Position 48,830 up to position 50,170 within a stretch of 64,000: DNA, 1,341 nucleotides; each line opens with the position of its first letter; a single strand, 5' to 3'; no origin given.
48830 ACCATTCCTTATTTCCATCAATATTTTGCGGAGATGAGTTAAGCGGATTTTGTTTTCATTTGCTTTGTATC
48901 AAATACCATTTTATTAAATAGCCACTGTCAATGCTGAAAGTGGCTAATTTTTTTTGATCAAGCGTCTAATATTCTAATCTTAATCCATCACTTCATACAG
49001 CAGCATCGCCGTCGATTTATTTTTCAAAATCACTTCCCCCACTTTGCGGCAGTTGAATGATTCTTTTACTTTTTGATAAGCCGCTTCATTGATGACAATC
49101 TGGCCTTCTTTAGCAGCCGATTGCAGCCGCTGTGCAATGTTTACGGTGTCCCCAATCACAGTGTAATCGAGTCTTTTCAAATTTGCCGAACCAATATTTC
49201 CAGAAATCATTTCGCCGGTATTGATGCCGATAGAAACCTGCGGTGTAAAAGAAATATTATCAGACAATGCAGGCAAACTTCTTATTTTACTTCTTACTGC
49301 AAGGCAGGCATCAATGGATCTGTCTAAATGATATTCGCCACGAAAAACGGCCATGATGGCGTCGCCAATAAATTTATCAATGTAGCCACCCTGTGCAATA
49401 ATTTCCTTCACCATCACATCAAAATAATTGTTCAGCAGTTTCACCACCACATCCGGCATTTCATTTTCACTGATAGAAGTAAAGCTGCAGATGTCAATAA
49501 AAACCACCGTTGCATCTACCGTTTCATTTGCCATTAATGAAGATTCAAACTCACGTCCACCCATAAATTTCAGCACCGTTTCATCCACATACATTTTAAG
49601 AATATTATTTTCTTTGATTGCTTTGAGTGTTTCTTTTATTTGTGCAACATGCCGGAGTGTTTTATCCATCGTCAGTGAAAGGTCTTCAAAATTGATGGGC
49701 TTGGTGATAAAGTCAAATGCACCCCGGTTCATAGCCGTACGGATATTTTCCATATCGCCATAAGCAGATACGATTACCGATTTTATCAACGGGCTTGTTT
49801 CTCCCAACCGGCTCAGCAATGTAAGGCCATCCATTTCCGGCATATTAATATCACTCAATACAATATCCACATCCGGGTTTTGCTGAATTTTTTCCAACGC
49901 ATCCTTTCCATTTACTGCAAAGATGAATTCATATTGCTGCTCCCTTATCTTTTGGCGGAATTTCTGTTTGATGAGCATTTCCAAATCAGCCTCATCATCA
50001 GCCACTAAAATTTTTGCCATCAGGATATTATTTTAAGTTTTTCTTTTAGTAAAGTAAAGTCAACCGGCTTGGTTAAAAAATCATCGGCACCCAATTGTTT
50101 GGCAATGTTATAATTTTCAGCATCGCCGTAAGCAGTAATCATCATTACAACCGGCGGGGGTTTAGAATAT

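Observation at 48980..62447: Histidine-kinase paralog array (4 genes + 1 remnant) converging on a receiver-only protein and a receiver-fused class III cyclase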

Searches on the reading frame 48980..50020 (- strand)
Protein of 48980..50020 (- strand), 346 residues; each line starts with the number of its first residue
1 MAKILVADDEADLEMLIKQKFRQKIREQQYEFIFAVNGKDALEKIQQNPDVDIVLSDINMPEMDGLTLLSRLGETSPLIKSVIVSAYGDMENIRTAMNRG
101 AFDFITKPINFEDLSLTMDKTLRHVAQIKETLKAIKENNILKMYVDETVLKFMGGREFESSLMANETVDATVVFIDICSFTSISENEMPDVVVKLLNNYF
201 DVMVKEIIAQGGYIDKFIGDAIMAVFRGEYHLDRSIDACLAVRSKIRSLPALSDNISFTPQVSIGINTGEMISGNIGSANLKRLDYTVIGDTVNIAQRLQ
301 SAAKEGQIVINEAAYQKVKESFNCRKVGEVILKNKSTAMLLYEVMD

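Call 8: search_protein_families(library=pfam, proteins=[window:48980-50020:-], max_evalue=0.01)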
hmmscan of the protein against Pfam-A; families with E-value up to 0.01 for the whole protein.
window:48980-50020:- (346 aa): 2 families
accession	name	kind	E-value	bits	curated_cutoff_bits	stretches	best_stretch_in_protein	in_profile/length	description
PF00211.25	Guanylate_cyc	-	1.6e-24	86.9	21.9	1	166-337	5-175/183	Adenylate and Guanylate cyclase catalytic domain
PF00072.30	Response_reg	-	1.5e-23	83.5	30.2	1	4-115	1-107/111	Response regulator receiver domain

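Call 13: search_protein_families(library=ncbifam, proteins=[window:48980-50020:-], max_evalue=0.001)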
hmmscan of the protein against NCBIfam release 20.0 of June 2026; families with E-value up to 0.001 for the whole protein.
window:48980-50020:- (346 aa): 90 families (the best 25 are shown)
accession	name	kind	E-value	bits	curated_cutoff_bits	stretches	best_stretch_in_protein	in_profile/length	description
NF053512.1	nitric_RR_NosR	exception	9.7e-22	77.6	400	1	4-130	1-123/422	response regulator c-di-GMP phosphodiesterase, NosR family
NF007689.0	PRK10365.1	equivalog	3.1e-19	69.1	760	1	3-138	7-137/441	sigma-54-dependent response regulator transcription factor ZraR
TIGR01818.1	ntrC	equivalog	1.6e-17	63.5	558.6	1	4-131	1-123/463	nitrogen regulation protein NR(I)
NF008469.0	PRK11361.1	equivalog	1.6e-17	63.3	714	1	3-136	6-133/461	acetoacetate metabolism transcriptional regulator AtoC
NF051870.1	NAssimRespRegNtrX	equivalog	5.3e-17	61.8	600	1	1-137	1-133/452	nitrogen assimilation response regulator NtrX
NF046020.1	HisKinCckABruc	equivalog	1.2e-16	59.8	1000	1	2-121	750-866/868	cell cycle histidine kinase CckA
NF011695.0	PRK15115.1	equivalog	1.4e-16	60.3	763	1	2-128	7-128/445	two-component system response regulator GlrR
NF007135.0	PRK09581.1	equivalog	3.4e-16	59.1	474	1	1-148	2-144/457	PleD family two-component system response regulator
NF008176.1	PRK10923.1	equivalog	3.3e-15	55.7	620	1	34-131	32-128/469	nitrogen regulation protein NR(I)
NF001965.0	PRK00742.1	subfamily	3.8e-15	55.9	293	1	2-140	4-135/357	chemotaxis-specific protein-glutamate methyltransferase CheB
NF041946.1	LuxO_transreg_Vib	equivalog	5.4e-15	55.1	800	1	34-138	25-128/463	quorum-sensing sigma-54 dependent transcriptional regulator LuxO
NF050064.1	BlResRespRegCbrR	equivalog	1.5e-14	53.8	600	1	18-269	136-383/415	bile resistance response regulator CbrR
NF051850.1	RespRegRprY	equivalog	1.7e-14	53.8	370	1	3-133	6-131/234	response regulator transcription factor RprY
TIGR02875.1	spore_0_A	equivalog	1.8e-14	53.6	200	1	3-138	4-139/262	sporulation transcription factor Spo0A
NF007969.0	PRK10693.1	equivalog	2.3e-14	53.2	329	1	3-110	9-111/337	two-component system response regulator RssB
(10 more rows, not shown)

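Call 15: find_homologous_proteins(query=window:48980-50020:-, max_evalue=1e-20)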
Query window:48980-50020:- (346 aa): 8000 proteins with E <= 1e-20 among 8000 candidates; the best 120 are listed.
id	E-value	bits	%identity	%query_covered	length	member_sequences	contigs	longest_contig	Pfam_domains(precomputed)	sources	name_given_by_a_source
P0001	4.1e-214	728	98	100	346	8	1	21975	PF00211.26,PF00072.31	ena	-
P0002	3.2e-198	675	90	100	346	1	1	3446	PF00211.26,PF00072.31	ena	-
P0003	8.3e-197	671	89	100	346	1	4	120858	PF00211.26,PF00072.31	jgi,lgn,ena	-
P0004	5.2e-196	668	89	100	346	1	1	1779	PF00211.26,PF00072.31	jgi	jgi:class 3 adenylate cyclase/FixJ family two-component response regulator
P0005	1.4e-195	667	89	100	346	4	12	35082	PF00211.26,PF00072.31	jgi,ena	-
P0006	1.6e-195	667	88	100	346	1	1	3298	PF00211.26,PF00072.31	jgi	jgi:class 3 adenylate cyclase/FixJ family two-component response regulator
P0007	1.9e-195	666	89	100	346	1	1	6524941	PF00211.26,PF00072.31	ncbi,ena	-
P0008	2.0e-195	666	89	100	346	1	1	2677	PF00211.26,PF00072.31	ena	-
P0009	3.0e-195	666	89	100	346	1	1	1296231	PF00211.26,PF00072.31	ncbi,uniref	ncbi:adenylate/guanylate cyclase domain-containing protein [Ferruginibacter sp. SUN106]|uniref:adeny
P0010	3.1e-195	666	88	100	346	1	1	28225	PF00211.26,PF00072.31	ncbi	-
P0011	3.9e-195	665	89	100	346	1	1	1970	PF00211.26,PF00072.31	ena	-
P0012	4.0e-195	665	88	100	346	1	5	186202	PF00211.26,PF00072.31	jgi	jgi:class 3 adenylate cyclase/FixJ family two-component response regulator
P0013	8.4e-195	664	88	100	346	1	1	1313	PF00211.26,PF00072.31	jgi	-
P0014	1.1e-194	664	88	100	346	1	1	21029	PF00211.26,PF00072.31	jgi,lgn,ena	-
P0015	1.5e-194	663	88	100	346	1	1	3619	PF00211.26,PF00072.31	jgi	jgi:adenylate cyclase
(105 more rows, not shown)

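Call 16: find_related_loci(query=window:48980-50020:-, collection=genome_contigs, flank=10000)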
Query window:48980-50020:- (346 aa) in genome_contigs; peptide patterns used: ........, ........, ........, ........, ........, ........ (x = any residue, [..] = any of these).
599 stretches matched a pattern (row limit reached: there are more); 580 encode a relative of the query (tblastn E <= 1e-3); the best 80 are kept; 80 distinct loci.
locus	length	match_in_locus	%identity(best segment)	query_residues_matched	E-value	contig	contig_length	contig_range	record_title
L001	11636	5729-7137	86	1-346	0e+0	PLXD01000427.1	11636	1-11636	MAG: Chitinophagaceae bacterium isolate palsa_970 73.20120700_P3D.501_contig_692735, whole genome shotgun sequence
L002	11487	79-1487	84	1-346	0e+0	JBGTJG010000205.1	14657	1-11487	MAG: Ferruginibacter sp. isolate JTS-RE284 k141_1278862, whole genome shotgun sequence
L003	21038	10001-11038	84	1-346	0e+0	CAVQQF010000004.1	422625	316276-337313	MAG: uncultured Bacteroidales bacterium isolate MFD09964.bin.2.246 genome assembly, contig: contig_2035, whole genome sh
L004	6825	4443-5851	81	1-346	0e+0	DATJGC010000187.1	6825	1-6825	MAG TPA_asm: Chitinophagaceae bacterium isolate SMAG_U15476 k141_6687519, whole genome shotgun sequence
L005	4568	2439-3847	82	1-346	0e+0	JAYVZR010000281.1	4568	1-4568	MAG: Ferruginibacter sp. isolate GL91_DN_metabinner_18 GL91_DN_metabinner_18_280, whole genome shotgun sequence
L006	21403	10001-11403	82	1-346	0e+0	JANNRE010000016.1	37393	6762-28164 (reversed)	MAG: Chitinophagaceae bacterium isolate SOY_31_metabat_375 SOY_31_k141_2691326, whole genome shotgun sequence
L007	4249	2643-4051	79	1-346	0e+0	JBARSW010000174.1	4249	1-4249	MAG: Chitinophagaceae bacterium isolate MFD13450_ilm_asm_bin84 k127_548531, whole genome shotgun sequence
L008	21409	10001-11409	79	1-346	0e+0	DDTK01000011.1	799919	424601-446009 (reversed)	MAG TPA_asm: Flammeovirgaceae bacterium UBA2366 UBA2366_contig_289, whole genome shotgun sequence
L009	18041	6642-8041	81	1-346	0e+0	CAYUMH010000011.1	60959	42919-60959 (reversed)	MAG TPA_asm: uncultured Terrimonas sp. isolate SRP193066_co1_96 genome assembly, contig: NODE_551_length_60959_cov_7.022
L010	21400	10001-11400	80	1-346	0e+0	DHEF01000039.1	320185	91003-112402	MAG TPA_asm: Chitinophagaceae bacterium UBA4857 UBA4857_contig_1097, whole genome shotgun sequence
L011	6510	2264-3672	79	1-346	0e+0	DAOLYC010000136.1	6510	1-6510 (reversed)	MAG TPA_asm: Ferruginibacter sp. isolate AMR_MDS_5194 NODE_7718_length_6510_cov_4.261658, whole genome shotgun sequence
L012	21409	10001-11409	78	1-346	0e+0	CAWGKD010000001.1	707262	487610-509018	MAG: uncultured Bacteroidetes bacterium isolate MFD05705.bin.1.56 genome assembly, contig: contig_26152, whole genome sh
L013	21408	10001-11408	77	1-346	0e+0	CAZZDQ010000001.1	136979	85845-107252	MAG TPA_asm: uncultured Chitinophaga sp. isolate SRP273308_co1_26 genome assembly, contig: NODE_135_length_136979_cov_11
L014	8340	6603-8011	77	1-346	0e+0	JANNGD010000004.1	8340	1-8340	MAG: Ferruginibacter sp. isolate OTE_75_metabat_226 OTE_75_k141_3637558, whole genome shotgun sequence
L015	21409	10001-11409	75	1-346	0e+0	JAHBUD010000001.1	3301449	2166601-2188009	MAG: Cyclobacteriaceae bacterium isolate ACE_BAC7 BAC7_1, whole genome shotgun sequence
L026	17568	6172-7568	76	1-345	5e-179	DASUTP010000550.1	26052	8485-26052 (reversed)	MAG TPA_asm: Chryseolinea sp. isolate SMAG_U1766 k141_1986957, whole genome shotgun sequence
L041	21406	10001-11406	72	1-345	2e-172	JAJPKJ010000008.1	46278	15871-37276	MAG: Chitinophagales bacterium isolate Centralia_MAG_71 k107_15005446, whole genome shotgun sequence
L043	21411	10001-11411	72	1-346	5e-172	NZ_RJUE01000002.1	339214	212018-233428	Lacihabitans sp. CCS-44 jcf7180000015327, whole genome shotgun sequence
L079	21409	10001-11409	69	1-346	1e-163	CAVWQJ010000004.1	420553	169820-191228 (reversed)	MAG: uncultured Chitinophagaceae bacterium isolate MFD05442.bin.2.243 genome assembly, contig: contig_22900, whole genom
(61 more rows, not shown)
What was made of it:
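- At least 580 genomes carry the pair (call 16).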

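Call 18: find_encoding_contigs(protein=P0001, flank=10000, max_places=3)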
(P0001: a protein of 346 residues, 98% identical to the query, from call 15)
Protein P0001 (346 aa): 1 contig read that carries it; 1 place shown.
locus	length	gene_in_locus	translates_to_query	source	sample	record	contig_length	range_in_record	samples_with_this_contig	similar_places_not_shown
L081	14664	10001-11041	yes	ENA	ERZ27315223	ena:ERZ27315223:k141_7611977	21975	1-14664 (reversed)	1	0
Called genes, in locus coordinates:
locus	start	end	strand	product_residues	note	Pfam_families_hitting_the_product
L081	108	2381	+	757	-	PF14938:SNAP (weak), PF00515:TPR_1 (faint), PF13424:TPR_12, PF17874:TPR_MalT (weak), PF00512:HisKA (weak), PF02518:HATPase_c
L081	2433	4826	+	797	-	PF13424:TPR_12 (faint), PF00512:HisKA (weak), PF02518:HATPase_c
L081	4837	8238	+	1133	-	PF08450:SGL (faint), PF07494:Reg_prop (faint), PF07495:Y_Y_Y, PF02518:HATPase_c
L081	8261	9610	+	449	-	PF02518:HATPase_c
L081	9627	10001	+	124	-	PF00072:Response_reg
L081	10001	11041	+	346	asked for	PF00072:Response_reg, PF00211:Guanylate_cyc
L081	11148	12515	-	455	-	PF01546:Peptidase_M20, PF07687:M20_dimer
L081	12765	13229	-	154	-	-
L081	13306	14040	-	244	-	PF00081:Sod_Fe_N, PF02777:Sod_Fe_C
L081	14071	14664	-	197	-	?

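Call 19: find_encoding_contigs(protein=P0007, flank=10000, max_places=2)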
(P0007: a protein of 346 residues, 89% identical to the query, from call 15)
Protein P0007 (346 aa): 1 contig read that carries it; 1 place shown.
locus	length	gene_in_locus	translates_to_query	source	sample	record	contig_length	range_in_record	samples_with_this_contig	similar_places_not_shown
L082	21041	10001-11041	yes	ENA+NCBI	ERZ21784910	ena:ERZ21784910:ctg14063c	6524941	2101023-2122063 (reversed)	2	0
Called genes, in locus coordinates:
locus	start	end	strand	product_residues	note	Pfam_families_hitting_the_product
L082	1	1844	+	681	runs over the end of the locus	PF28559:TPR_SusR, PF13374:TPR_10 (faint), PF13424:TPR_12 (weak), PF00512:HisKA (weak), PF02518:HATPase_c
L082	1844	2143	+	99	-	-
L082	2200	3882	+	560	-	PF13424:TPR_12 (faint), PF00512:HisKA (weak), PF02518:HATPase_c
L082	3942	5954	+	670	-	PF00512:HisKA (weak), PF02518:HATPase_c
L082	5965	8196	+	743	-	PF07696:7TMR-DISMED2 (weak), PF07695:7TMR-DISM_7TM, PF00512:HisKA (weak), PF02518:HATPase_c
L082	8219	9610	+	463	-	PF00512:HisKA (weak), PF02518:HATPase_c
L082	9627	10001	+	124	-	PF00072:Response_reg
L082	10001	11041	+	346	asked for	PF00072:Response_reg, PF00211:Guanylate_cyc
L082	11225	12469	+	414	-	PF00375:SDF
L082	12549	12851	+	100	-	PF21956:DUF6922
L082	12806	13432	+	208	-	PF08843:AbiEii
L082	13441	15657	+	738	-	PF01804:Penicil_amidase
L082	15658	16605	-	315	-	PF02674:Colicin_V, PF00188:CAP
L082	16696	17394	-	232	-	PF13441:Gly-zipper_YMGG (weak), PF13488:Gly-zipper_Omp (weak)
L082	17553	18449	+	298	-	PF00126:HTH_1, PF03466:LysR_substrate, PF12849:PBP_like_2 (faint)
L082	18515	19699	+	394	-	PF00291:PALP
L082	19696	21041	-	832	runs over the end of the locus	PF13620:CarboxypepD_reg, PF13715:CarbopepD_reg_2, PF07715:Plug (weak), PF00593:TonB_dep_Rec_b-barrel, PF14905:OMP_b-brl_3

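Call 41: search_solved_structures(query=window:48980-50020:-, max_evalue=0.00001, show_alignments=3)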
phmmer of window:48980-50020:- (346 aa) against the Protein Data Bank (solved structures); distinct sequences matched with E-value up to 0.00001: 220 (the best 60 are shown).
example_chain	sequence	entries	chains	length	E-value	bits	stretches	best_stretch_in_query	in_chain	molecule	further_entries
3r5g_A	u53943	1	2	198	9.3e-28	100.6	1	169-346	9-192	CyaB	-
5x4t_A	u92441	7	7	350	4.8e-24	88.4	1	125-344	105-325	Photoactivated adenylyl cyclase | Family 3 adenylate cyclase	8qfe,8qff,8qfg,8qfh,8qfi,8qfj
9f1z_A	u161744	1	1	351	4.9e-24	88.4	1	125-344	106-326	Family 3 adenylate cyclase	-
5x4u_A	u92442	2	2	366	5.4e-24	88.3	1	125-344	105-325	Photoactivated adenylyl cyclase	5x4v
4yus_A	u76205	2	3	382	6.1e-24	88.1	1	125-344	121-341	Family 3 adenylate cyclase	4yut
9f1w_A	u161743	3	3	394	6.6e-24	88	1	125-344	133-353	Family 3 adenylate cyclase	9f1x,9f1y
6fht_A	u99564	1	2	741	3.3e-21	79.1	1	127-316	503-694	Bacteriophytochrome,Adenylate cyclase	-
2w01_A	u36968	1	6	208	1.5e-20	77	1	168-316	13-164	ADENYLATE CYCLASE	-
5mbk_A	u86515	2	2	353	3.9e-20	75.6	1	125-308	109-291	Beta subunit of photoactivated adenylyl cyclase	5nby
5m27_A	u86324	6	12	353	4e-20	75.6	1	125-308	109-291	Beta subunit of photoactivated adenylyl cyclase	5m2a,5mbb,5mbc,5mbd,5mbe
5mbj_A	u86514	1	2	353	5e-20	75.2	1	125-308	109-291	Beta subunit of photoactivated adenylyl cyclase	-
5mbg_A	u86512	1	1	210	3.1e-19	72.7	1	163-309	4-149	Beta subunit of photoactivated adenylyl cyclase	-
5mbh_A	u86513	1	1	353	1.7e-18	70.2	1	125-308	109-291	Beta subunit of photoactivated adenylyl cyclase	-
9xzo_A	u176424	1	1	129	6e-16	61.9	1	1-122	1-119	De novo protein M1X0B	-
3et6_A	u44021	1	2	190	7.2e-16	61.6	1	164-338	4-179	Soluble guanylyl cyclase beta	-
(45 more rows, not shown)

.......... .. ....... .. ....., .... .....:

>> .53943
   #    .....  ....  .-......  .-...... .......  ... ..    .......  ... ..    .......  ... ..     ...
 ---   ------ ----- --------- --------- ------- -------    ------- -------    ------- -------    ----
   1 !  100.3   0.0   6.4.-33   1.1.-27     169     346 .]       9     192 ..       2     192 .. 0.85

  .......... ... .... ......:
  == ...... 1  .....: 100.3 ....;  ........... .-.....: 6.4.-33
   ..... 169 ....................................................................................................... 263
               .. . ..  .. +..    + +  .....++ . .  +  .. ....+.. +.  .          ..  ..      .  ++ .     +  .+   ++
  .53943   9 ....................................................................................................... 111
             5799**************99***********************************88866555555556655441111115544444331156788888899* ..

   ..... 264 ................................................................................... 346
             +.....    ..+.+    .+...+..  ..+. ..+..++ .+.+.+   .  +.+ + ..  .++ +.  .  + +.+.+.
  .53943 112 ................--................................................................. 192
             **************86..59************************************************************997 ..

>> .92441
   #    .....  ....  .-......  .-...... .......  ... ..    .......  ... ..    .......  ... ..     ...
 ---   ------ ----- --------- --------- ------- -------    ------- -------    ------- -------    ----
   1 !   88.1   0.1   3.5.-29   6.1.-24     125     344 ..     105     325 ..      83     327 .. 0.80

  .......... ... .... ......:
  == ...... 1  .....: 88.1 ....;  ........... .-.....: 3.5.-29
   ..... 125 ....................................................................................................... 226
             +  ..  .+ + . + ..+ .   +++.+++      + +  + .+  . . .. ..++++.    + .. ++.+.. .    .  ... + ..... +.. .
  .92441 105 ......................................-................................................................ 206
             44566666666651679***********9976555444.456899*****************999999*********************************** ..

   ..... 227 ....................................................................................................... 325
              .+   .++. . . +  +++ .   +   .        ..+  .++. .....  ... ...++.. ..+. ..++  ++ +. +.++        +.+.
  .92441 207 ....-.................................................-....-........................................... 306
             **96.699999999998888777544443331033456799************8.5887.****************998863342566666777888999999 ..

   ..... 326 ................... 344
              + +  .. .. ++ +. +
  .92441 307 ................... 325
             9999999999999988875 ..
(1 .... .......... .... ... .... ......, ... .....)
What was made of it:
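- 48980..50020 (-): Receiver, helical linker and class IIIb adenylate cyclase, 346 aa. Translationally coupled to REC (TGATG). Closest PDB entries are CyaB 3R5G and OaPAC 5X4T (call 41).
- On Class III nucleotidyl cyclase, subclass IIIb (adenylate cyclase): They align with CyaB 3R5G and OaPAC (call 41).
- The closest structures are proven adenylate cyclases of class IIIb: CyaB, OaPAC, bPAC and CyaC (call 41).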

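Call 67: find_encoding_contigs(protein=P0003, flank=10000, max_places=1)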
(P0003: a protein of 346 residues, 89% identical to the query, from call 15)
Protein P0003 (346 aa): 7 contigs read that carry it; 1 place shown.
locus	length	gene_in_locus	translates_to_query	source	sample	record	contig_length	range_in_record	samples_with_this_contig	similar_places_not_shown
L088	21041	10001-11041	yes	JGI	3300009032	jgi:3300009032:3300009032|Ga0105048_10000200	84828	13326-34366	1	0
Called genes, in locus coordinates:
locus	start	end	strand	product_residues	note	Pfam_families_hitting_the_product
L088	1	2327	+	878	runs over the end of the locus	PF00211:Guanylate_cyc, PF03781:FGE-sulfatase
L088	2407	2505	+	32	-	-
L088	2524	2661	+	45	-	-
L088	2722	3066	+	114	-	PF02518:HATPase_c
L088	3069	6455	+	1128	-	PF08450:SGL (faint), PF07494:Reg_prop (faint), PF07495:Y_Y_Y, PF02518:HATPase_c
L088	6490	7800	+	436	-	PF13474:SnoaL_3, PF00512:HisKA (weak), PF02518:HATPase_c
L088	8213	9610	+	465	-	PF00512:HisKA (faint), PF02518:HATPase_c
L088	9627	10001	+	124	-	PF00072:Response_reg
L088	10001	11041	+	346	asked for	PF00072:Response_reg, PF00211:Guanylate_cyc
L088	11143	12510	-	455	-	PF01546:Peptidase_M20, PF07687:M20_dimer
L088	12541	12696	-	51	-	-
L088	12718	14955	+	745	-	PF13328:HD_4, PF01966:HD (weak), PF04607:RelA_SpoT, PF02824:TGS, PF28438:RelA_RIS, PF13291:ACT_4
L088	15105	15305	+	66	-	-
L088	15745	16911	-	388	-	-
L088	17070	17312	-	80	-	-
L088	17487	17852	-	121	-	-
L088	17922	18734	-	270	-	PF00144:Beta-lactamase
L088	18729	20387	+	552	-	PF00515:TPR_1 (faint), PF13374:TPR_10 (faint), PF13424:TPR_12 (faint)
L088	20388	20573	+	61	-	-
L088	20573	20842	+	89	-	PF02518:HATPase_c (weak)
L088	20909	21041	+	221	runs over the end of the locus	PF00072:Response_reg, PF00196:GerE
